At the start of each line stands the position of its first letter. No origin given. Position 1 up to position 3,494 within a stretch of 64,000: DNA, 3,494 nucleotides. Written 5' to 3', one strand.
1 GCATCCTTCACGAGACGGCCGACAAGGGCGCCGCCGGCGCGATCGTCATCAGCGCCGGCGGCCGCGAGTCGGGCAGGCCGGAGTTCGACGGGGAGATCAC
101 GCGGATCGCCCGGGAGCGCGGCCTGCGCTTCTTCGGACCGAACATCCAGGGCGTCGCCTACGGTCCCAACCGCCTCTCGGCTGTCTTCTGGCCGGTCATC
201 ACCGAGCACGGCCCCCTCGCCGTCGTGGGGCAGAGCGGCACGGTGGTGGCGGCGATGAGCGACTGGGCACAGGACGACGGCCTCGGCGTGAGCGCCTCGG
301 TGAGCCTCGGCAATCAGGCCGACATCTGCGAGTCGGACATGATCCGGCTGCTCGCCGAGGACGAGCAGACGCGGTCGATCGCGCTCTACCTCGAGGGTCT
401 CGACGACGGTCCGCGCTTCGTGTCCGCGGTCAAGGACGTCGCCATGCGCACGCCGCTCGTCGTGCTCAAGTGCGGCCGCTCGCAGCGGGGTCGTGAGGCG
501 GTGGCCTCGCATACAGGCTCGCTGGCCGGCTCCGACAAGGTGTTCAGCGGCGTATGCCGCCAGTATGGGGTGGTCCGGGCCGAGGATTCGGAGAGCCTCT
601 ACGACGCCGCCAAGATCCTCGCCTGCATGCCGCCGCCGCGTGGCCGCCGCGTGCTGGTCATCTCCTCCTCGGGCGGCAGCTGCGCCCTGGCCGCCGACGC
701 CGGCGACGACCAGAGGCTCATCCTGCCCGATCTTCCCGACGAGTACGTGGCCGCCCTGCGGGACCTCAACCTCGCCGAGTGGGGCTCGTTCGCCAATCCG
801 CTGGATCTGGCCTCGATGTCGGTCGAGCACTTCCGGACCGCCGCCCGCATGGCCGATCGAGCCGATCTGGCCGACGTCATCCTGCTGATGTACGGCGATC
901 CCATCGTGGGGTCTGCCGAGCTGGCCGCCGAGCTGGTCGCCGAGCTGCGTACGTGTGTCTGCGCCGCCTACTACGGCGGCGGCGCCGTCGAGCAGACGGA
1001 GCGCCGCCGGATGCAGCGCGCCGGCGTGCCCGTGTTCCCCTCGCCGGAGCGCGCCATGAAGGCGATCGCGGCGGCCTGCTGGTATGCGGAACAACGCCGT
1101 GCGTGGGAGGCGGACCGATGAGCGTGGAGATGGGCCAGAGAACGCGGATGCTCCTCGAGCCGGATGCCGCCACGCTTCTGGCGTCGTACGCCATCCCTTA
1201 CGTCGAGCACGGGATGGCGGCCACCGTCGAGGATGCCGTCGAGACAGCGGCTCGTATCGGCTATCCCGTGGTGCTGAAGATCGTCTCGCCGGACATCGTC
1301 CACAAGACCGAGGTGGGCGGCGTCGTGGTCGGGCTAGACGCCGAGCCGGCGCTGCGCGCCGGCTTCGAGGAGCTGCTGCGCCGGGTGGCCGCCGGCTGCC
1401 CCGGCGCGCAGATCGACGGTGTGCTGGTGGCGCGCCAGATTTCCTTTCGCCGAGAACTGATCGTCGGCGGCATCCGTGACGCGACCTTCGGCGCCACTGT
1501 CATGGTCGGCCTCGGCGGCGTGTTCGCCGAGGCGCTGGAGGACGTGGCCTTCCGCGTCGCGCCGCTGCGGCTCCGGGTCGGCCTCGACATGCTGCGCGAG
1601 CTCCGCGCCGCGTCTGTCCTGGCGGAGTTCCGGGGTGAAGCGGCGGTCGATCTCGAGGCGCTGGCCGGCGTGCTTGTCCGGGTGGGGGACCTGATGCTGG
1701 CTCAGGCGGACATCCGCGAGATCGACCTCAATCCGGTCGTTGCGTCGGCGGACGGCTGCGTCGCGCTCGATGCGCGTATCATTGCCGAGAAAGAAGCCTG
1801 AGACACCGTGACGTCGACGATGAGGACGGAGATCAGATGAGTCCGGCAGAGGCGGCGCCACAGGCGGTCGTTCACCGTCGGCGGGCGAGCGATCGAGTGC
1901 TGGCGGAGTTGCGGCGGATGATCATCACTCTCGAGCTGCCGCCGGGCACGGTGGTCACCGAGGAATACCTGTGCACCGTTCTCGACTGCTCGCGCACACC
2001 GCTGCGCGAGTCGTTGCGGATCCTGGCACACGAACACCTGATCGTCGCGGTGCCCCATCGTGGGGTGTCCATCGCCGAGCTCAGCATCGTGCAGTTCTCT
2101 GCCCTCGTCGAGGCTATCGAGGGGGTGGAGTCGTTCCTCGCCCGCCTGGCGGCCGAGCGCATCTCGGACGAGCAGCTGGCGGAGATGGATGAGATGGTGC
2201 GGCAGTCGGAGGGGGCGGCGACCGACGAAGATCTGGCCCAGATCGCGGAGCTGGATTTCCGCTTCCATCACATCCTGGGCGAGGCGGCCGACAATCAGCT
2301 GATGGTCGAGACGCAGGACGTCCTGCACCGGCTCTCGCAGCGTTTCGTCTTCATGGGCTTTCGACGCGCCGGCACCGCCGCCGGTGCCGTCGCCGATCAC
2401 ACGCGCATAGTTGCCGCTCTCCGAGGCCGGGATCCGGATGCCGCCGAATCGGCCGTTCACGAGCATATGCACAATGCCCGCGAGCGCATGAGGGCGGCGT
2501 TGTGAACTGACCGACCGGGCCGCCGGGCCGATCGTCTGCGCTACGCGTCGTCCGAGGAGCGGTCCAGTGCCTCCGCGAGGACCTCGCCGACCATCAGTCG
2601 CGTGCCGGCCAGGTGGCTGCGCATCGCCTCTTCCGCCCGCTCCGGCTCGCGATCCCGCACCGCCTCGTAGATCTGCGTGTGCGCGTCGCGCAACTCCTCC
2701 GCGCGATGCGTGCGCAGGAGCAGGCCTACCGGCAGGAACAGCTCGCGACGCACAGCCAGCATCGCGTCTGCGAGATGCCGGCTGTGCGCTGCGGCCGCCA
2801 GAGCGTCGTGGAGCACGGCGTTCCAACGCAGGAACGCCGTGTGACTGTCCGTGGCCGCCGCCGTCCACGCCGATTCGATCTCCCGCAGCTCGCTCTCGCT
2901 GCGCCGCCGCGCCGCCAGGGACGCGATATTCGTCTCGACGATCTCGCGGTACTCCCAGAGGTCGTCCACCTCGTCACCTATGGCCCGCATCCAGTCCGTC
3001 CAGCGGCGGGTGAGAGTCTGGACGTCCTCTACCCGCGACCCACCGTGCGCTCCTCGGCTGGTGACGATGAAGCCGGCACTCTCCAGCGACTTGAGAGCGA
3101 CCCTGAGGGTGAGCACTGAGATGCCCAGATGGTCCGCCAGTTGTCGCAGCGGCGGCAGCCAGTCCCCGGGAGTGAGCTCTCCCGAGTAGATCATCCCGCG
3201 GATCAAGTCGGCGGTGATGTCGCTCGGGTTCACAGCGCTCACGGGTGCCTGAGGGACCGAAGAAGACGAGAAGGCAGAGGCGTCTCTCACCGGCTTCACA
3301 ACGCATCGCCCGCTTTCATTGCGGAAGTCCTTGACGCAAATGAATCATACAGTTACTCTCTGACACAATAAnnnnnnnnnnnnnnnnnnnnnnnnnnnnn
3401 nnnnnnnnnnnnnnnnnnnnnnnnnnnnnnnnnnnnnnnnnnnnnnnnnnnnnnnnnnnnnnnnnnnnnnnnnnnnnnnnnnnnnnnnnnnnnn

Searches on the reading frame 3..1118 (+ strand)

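Call 53: search_protein_families(library=pfam, max_evalue=0.00001, proteins=[window:3-1118:+])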
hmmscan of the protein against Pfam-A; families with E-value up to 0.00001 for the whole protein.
window:3-1118:+ (372 aa): 1 family
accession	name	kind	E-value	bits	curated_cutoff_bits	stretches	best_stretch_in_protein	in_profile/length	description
PF13607.11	Succ_CoA_lig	-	1.7e-49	167.5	27.4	1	70-206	2-138/138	Succinyl-CoA ligase like flavodoxin domain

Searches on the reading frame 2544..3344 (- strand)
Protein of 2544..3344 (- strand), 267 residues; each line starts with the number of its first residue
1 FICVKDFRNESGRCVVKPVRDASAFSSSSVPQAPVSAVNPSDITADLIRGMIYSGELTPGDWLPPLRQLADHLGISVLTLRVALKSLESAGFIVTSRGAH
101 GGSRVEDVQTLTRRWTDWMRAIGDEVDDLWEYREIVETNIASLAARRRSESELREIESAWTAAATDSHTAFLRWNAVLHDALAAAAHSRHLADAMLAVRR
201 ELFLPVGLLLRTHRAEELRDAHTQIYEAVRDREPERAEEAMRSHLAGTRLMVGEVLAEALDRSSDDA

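Call 53: search_protein_families(library=pfam, max_evalue=0.00001, proteins=[window:2544-3344:-])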
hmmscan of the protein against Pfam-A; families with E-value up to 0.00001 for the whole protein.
window:2544-3344:- (267 aa): 2 families
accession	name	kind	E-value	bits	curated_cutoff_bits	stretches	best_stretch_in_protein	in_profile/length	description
PF07729.17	FCD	-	2.2e-18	67.3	24.3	1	128-246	1-124/125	FCD domain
PF00392.27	GntR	-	8.8e-14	51.4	27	1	45-98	6-59/64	Bacterial regulatory proteins, gntR family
